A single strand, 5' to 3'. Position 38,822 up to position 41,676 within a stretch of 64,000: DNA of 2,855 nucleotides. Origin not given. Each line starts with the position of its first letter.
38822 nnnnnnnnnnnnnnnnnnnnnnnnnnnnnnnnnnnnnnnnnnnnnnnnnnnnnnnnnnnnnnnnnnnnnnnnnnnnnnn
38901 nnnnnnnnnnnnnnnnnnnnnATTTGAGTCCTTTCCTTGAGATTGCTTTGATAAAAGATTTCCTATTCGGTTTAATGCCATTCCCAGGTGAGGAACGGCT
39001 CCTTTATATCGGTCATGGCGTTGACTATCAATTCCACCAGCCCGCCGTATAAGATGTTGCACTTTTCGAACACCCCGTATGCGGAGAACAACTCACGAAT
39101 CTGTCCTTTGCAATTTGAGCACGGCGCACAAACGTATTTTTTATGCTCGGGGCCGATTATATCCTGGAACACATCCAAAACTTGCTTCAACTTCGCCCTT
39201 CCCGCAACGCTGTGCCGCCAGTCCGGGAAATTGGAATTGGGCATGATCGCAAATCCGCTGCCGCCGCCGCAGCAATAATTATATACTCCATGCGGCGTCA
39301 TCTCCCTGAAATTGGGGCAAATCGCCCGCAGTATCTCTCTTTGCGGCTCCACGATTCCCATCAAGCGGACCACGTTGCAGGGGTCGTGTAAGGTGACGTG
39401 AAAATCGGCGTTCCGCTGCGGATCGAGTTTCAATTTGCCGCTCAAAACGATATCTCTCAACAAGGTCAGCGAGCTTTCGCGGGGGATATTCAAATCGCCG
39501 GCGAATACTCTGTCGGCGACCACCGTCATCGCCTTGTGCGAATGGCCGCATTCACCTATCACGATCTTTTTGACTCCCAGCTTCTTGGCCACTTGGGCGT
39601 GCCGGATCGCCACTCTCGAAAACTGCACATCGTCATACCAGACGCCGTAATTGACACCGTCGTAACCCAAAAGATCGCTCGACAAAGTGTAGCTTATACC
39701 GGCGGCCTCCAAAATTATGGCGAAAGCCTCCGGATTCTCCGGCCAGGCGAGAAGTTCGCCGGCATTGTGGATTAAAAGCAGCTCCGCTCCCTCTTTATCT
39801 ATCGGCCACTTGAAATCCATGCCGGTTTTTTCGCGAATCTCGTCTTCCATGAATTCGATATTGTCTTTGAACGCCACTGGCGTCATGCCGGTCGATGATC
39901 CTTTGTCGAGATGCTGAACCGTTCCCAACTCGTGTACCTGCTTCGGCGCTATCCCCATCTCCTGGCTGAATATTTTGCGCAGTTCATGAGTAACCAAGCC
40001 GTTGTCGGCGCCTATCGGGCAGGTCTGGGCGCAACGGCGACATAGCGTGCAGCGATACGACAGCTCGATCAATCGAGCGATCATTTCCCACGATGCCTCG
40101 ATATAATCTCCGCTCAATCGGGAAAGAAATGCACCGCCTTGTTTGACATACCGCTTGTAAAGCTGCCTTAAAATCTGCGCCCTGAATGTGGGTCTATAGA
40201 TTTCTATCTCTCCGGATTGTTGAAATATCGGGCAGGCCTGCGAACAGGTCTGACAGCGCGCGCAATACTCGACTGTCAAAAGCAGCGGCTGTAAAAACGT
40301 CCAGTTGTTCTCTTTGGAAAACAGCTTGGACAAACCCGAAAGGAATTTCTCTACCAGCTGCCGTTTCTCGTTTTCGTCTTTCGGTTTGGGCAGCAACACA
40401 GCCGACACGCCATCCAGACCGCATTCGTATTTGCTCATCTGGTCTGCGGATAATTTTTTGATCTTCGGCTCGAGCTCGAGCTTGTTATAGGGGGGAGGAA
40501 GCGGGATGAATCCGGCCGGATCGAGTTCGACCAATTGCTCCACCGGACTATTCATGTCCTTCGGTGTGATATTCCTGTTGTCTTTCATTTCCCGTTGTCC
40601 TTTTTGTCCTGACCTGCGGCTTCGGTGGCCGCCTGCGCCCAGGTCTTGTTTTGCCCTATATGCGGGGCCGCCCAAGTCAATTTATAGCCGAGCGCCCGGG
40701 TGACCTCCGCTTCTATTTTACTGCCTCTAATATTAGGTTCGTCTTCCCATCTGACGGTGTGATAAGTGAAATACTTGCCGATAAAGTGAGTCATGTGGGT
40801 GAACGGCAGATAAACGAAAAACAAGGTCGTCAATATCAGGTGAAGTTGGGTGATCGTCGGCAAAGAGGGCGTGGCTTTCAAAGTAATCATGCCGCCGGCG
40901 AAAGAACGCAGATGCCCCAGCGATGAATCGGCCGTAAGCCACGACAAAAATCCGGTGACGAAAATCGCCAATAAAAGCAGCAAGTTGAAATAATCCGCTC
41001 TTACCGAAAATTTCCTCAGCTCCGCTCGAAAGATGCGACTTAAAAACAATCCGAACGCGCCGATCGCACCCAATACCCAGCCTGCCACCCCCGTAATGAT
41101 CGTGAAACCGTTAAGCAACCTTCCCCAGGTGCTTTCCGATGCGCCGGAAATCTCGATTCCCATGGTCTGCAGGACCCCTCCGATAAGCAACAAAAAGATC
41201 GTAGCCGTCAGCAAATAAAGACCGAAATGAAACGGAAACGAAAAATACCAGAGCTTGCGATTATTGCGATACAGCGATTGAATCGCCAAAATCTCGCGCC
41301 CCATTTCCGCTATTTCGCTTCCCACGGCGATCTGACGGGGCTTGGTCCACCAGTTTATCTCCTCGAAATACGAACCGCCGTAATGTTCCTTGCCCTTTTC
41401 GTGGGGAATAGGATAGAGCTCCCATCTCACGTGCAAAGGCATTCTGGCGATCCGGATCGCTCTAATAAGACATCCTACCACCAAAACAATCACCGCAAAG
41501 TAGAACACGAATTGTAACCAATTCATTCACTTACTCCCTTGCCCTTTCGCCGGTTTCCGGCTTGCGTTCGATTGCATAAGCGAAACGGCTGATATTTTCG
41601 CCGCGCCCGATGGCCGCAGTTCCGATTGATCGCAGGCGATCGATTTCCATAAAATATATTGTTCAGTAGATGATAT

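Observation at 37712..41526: Second DsrMK-like membrane module co-transcribed with a tandem DsrC-like protein: a candidate alternative thiol/trisulfide cycling unit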

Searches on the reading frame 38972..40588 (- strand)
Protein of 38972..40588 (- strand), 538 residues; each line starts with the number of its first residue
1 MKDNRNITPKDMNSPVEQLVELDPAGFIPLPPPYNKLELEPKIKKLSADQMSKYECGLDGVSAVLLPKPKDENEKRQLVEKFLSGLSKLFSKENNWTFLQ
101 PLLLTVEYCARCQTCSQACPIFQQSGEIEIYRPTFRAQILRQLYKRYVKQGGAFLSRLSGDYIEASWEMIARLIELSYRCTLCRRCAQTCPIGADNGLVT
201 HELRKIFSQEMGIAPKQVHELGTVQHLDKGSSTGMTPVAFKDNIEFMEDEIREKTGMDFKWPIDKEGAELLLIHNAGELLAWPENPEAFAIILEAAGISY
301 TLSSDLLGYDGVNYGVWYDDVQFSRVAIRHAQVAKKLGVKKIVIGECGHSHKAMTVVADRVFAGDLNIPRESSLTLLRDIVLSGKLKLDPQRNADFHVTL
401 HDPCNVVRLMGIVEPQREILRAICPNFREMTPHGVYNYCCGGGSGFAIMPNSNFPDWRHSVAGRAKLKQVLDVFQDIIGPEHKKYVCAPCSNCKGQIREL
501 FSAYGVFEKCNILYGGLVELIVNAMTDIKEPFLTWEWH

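Call 3: search_protein_families(library=pfam, proteins=[window:38972-40588:-], max_evalue=0.01)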
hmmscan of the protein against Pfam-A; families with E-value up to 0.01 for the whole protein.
window:38972-40588:- (538 aa): 6 families
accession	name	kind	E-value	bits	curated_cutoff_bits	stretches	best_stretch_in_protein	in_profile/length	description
PF13183.11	Fer4_8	-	1e-11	45.7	27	1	106-193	2-67/68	4Fe-4S dicluster domain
PF13237.11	Fer4_10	-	2.7e-07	30.8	25.5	2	106-124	6-22/53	4Fe-4S dicluster domain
PF02754.22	CCG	-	7.8e-07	29.5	20.6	1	398-498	1-85/85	Cysteine-rich domain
PF13534.11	Fer4_17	-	0.00037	21.4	22.2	1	109-193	2-59/61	4Fe-4S dicluster domain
PF00037.32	Fer4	-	0.00051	20.2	21.1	0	179-194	7-22/24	4Fe-4S binding domain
PF13484.11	Fer4_16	-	0.0014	19.7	30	0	179-194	1-16/66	4Fe-4S double cluster binding domain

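Call 5: search_protein_families(library=ncbifam, proteins=[window:38972-40588:-], max_evalue=0.01)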
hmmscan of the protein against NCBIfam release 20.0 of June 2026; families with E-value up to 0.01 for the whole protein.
window:38972-40588:- (538 aa): 17 families
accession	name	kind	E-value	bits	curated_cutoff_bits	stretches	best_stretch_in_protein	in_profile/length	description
NF045796.1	DsrK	equivalog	4.7e-97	325.4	400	1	73-525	14-435/453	sulfate reduction electron transfer complex DsrMKJOP subunit DsrK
NF045724.1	ferredox_TmcB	equivalog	3.3e-53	180.8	735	1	105-512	39-419/430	electron transfer complex ferredoxin TmcB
NF045711.1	sulf_resp_HmcF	equivalog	1.1e-52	179.4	750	1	106-521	59-449/457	sulfate respiration complex iron-sulfur protein HmcF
NF045670.1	quin_L_LdhH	equivalog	1.4e-10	40.1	800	1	391-448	595-649/706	L-lactate dehydrogenase (quinone) large subunit LdhH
NF004898.0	PRK06259.1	equivalog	1.2e-07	30.7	385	1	386-461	367-436/488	fumarate reductase (CoM/CoB) subunit TfrB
TIGR00273.1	TIGR00273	equivalog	4.7e-05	22.4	444.8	1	108-217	294-381/432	LutB/LldF family L-lactate oxidation iron-sulfur protein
NF045663.1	diclust_near_Sec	equivalog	6.8e-05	21.1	530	0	385-445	523-583/759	pyridine nucleotide-disulfide oxidoreductase/dicluster-binding protein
NF038196.1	ferrodoxin_EFR1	subfamily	7.3e-05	22.9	75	0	44-121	123-198/242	EFR1 family ferrodoxin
NF041890.1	hdrC_Methbact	equivalog_domain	0.00012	21.7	270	0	178-245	72-138/192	ferredoxin:CoB-CoM heterodisulfide reductase subunit HdrC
NF038018.1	qmoC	equivalog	0.00024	20.7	300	0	163-212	45-96/360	quinone-interacting membrane-bound oxidoreductase complex subunit QmoC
NF008369.0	PRK11168.1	equivalog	0.00051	19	278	0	106-121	57-72/401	anaerobic glycerol-3-phosphate dehydrogenase subunit C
NF008434.0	PRK11274.1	equivalog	0.00065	18.7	333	0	179-318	74-218/409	glycolate oxidase subunit GlcF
TIGR01971.1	NuoI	subfamily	0.0019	17.8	113.05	0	178-209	81-112/121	NADH-quinone oxidoreductase, chain I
NF004545.0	PRK05888.3-1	equivalog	0.004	16.9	229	0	179-205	107-131/154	NADH-quinone oxidoreductase subunit NuoI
TIGR01944.1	rnfB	subfamily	0.0054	16.3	68.7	0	178-194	113-129/190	RnfABCDGE type electron transport complex subunit B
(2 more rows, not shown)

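Call 15: find_homologous_proteins(query=window:38972-40588:-, max_evalue=1e-20)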
Query window:38972-40588:- (538 aa): 4480 proteins with E <= 1e-20 among 8000 candidates; the best 120 are listed.
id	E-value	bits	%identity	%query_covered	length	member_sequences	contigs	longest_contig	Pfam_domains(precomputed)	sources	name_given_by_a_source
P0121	0.0e+0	1194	92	100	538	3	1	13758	PF02754.22,PF13237.12,PF13183.12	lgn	-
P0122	0.0e+0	1059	79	100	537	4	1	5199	PF02754.22,PF13183.12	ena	-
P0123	0.0e+0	1045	79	99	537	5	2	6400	PF02754.22,PF13237.12,PF13183.12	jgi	jgi:Fe-S oxidoreductase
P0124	0.0e+0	1036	79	100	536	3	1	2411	PF12838.13,PF02754.22,PF13183.12,PF13187.12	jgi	jgi:Fe-S oxidoreductase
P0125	0.0e+0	1034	78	99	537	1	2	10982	PF13534.12,PF02754.22,PF13237.12,PF13183.12,PF13187.12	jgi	jgi:Fe-S oxidoreductase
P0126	0.0e+0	1026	78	99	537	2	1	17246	PF13534.12,PF02754.22,PF13183.12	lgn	-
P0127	0.0e+0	1024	78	99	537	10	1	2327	PF12838.13,PF13534.12,PF02754.22,PF13237.12,PF13183.12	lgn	-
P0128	0.0e+0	1022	80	97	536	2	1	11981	PF02754.22,PF13183.12,PF13187.12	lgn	-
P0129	0.0e+0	1019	78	99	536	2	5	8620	PF12838.13,PF02754.22,PF13237.12,PF13183.12,PF13187.12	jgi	jgi:Fe-S oxidoreductase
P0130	0.0e+0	1018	77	99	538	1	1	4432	PF02754.22,PF13183.12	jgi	jgi:Fe-S oxidoreductase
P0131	2.3e-298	1008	78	97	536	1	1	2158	PF02754.22,PF13183.12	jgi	jgi:Fe-S oxidoreductase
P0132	4.1e-298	1008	77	99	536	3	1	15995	PF13534.12,PF02754.22,PF13183.12,PF13187.12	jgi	jgi:Fe-S oxidoreductase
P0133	7.0e-298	1007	78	96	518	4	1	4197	PF12838.13,PF02754.22,PF13183.12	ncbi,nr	ncbi:MAG TPA: 4Fe-4S ferredoxin, partial [candidate division Zixibacteria bacterium]|nr:4Fe-4S ferre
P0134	9.0e-298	1006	77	99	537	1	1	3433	PF13534.12,PF02754.22,PF13237.12,PF13183.12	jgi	jgi:Fe-S oxidoreductase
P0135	4.5e-297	1004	76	99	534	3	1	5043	PF02754.22,PF13183.12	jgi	jgi:Fe-S oxidoreductase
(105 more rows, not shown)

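Call 17: find_related_loci(query=A1, collection=genome_contigs, flank=7000)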
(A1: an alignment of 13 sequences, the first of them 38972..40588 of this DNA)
Query A1 (538 aa) in genome_contigs; peptide patterns used: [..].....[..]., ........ (x = any residue, [..] = any of these).
600 stretches matched a pattern (row limit reached: there are more); 562 encode a relative of the query (tblastn E <= 1e-3); the best 80 are kept; 80 distinct loci.
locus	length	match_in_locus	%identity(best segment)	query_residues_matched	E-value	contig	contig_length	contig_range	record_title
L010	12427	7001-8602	76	5-538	0e+0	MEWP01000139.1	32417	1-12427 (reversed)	MAG: candidate division Zixibacteria bacterium RBG_16_53_22 RBG_16_scaffold_6856, whole genome shotgun sequence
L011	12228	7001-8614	73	1-538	0e+0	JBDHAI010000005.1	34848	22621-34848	MAG: Gemmatimonadota bacterium isolate M3-44_Bin_197 M3-44_Bin_197_scaffold_5986, whole genome shotgun sequence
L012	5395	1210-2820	73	2-538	0e+0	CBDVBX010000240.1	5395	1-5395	MAG TPA_asm: uncultured bacterium isolate SRR22302364_binner13_Refined_39 genome assembly, contig: ERZ25073603.12263, wh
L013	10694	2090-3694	72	4-538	0e+0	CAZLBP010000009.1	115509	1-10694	MAG TPA_asm: uncultured Ignavibacteriales bacterium isolate SRP141376_co3_222 genome assembly, contig: NODE_259_length_1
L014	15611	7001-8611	73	1-538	0e+0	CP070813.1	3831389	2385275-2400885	MAG: Candidatus Zixiibacteriota bacterium isolate bin119 chromosome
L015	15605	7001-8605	73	4-538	0e+0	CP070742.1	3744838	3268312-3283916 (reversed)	MAG: Candidatus Zixiibacteriota bacterium isolate bin38 chromosome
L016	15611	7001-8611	71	1-538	0e+0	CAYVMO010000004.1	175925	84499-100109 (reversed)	MAG TPA_asm: uncultured Ignavibacteriaceae bacterium isolate SRP323688_co1_43 genome assembly, contig: NODE_153_length_1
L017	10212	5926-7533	72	3-538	0e+0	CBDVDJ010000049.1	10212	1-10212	MAG TPA_asm: uncultured bacterium isolate SRR21487738_concoct_129 genome assembly, contig: ERZ25083882.2106, whole genom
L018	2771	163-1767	72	4-538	0e+0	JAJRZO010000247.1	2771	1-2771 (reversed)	MAG: Candidatus Zixiibacteriota bacterium isolate Dive96_bin4.201 k141_2797748, whole genome shotgun sequence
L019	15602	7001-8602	71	5-538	0e+0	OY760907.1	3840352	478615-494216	MAG: uncultured candidate division Zixibacteria bacterium isolate 2d357583-1faf-4436-89ad-6f0e4817d39a genome assembly,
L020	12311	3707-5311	69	4-538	0e+0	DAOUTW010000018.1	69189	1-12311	MAG TPA_asm: Candidatus Zixiibacteriota bacterium isolate CSMAG_807 CSMAG_807_k141_327840_length_69189_cov_10.9800, whol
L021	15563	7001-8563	70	18-538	0e+0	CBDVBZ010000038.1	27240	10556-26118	MAG TPA_asm: uncultured bacterium isolate SRR22302364_binner13_Refined_9 genome assembly, contig: ERZ25073603.354, whole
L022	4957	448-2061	69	3-538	0e+0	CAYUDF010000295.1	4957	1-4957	MAG TPA_asm: uncultured bacterium isolate SRP155585_co2_3 genome assembly, contig: NODE_18102_length_4957_cov_5.674215,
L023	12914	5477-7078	66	1-535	0e+0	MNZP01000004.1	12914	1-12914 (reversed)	MAG: Syntrophaceae bacterium CG2_30_49_12 cg2_3.0_scaffold_4526_c, whole genome shotgun sequence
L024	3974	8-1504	71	40-538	0e+0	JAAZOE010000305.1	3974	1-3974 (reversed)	MAG: Candidatus Zixiibacteriota bacterium isolate AS27yjCOA_31 114540_AS27, whole genome shotgun sequence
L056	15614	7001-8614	62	1-538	0e+0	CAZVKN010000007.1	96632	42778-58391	MAG TPA_asm: uncultured bacterium isolate SRP077602_co2_90 genome assembly, contig: NODE_287_length_96632_cov_13.946778,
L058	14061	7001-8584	61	10-538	0e+0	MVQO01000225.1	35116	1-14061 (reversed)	MAG: Syntrophorhabdus sp. PtaB.Bin027 A4E59_contig000230, whole genome shotgun sequence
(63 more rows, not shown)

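Call 58: find_encoding_contigs(protein=P0123, flank=6000, max_places=2)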
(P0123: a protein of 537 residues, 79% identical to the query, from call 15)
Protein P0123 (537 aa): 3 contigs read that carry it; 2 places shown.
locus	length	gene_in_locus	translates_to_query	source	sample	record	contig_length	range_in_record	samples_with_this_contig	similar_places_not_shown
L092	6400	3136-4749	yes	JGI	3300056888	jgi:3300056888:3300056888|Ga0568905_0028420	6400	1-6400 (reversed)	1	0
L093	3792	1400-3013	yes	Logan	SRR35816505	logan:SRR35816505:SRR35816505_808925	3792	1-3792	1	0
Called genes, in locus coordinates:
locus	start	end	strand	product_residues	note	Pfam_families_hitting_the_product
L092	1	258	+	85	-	PF02518:HATPase_c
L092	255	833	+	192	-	PF00072:Response_reg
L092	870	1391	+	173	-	PF00571:CBS (weak)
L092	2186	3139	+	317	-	PF02665:Nitrate_red_gam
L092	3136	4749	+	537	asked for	PF13237:Fer4_10 (faint), PF13183:Fer4_8, PF02754:CCG (weak)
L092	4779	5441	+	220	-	PF04358:DsrC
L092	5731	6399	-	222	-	?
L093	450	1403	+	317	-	PF02665:Nitrate_red_gam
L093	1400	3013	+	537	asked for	PF13237:Fer4_10 (faint), PF13183:Fer4_8, PF02754:CCG (weak)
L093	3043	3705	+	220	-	PF04358:DsrC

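Call 59: find_encoding_contigs(protein=P0126, flank=8000, max_places=1)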
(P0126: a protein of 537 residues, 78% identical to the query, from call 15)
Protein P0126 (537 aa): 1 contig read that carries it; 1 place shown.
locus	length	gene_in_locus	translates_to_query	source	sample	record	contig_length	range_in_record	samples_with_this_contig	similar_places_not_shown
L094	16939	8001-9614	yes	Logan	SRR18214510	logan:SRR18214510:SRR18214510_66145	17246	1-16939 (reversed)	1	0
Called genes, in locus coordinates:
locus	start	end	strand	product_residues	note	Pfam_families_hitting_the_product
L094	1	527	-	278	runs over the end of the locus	?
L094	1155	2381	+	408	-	PF14306:PUA_2, PF01747:ATP-sulfurylase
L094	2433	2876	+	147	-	PF00037:Fer4 (faint), PF12838:Fer4_7 (weak), PF13187:Fer4_9 (weak), PF12139:APS-reductase_C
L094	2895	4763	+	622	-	PF00890:FAD_binding_2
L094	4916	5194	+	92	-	PF04606:Ogr_Delta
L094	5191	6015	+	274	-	PF03692:CxxCxxCC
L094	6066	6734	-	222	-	-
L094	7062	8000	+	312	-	PF02665:Nitrate_red_gam (weak)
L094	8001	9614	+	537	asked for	PF13183:Fer4_8, PF13534:Fer4_17 (faint), PF02754:CCG (weak)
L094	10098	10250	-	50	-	-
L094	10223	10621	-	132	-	PF02082:Rrf2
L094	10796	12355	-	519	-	PF00590:TP_methylase, PF02602:HEM4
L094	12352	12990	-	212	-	PF13241:NAD_binding_7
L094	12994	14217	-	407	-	PF05201:GlutR_N, PF01488:Shikimate_DH, PF00745:GlutR_dimer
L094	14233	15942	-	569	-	PF01266:DAO (faint), PF07992:Pyr_redox_2, PF00070:Pyr_redox, PF02852:Pyr_redox_dim, PF00581:Rhodanese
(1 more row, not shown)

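Call 69: search_solved_structures(query=window:38972-40588:-, max_evalue=0.001, show_alignments=2)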
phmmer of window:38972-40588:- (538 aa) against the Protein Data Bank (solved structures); distinct sequences matched with E-value up to 0.001: 0.

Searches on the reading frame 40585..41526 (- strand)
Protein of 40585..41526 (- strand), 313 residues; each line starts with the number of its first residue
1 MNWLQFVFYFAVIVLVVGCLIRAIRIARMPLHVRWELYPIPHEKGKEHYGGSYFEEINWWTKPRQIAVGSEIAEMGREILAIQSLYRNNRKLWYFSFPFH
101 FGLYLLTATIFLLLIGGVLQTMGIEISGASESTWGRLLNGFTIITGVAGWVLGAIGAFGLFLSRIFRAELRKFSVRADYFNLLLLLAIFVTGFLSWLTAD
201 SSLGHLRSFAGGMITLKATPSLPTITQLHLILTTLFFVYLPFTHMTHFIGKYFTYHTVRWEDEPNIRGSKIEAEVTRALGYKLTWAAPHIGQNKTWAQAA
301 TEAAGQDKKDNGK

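Call 3: search_protein_families(library=pfam, proteins=[window:40585-41526:-], max_evalue=0.01)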
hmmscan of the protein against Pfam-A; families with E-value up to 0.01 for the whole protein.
window:40585-41526:- (313 aa): 1 family
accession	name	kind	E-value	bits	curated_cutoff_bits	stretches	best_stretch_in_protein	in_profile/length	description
PF02665.19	Nitrate_red_gam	-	1e-10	42.1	22.9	1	88-257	40-208/217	Nitrate reductase gamma subunit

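Call 5: search_protein_families(library=ncbifam, proteins=[window:40585-41526:-], max_evalue=0.01)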
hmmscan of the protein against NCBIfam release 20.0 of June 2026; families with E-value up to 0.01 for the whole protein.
window:40585-41526:- (313 aa): 4 families
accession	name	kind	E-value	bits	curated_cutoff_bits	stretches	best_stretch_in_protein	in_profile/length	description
NF038037.1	cytob_DsrM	equivalog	1.1e-11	44.5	300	1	7-252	25-271/320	sulfate reduction electron transfer complex DsrMKJOP subunit DsrM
TIGR00351.1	narI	equivalog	1.9e-06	27.9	105.55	1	88-259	44-217/225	respiratory nitrate reductase subunit gamma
NF045716.1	sulf_resp_HmcE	equivalog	6.1e-05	22.8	275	1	150-199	119-168/226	sulfate respiration complex protein HmcE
NF045723.1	memb_anch_TmcC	equivalog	0.0071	15.9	240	0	208-254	155-201/218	TmcC family electron transfer complex membrane anchor subunit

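Call 70: search_solved_structures(query=window:40585-41526:-, max_evalue=0.01, show_alignments=2)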
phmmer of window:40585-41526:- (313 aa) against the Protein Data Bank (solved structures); distinct sequences matched with E-value up to 0.01: 0.
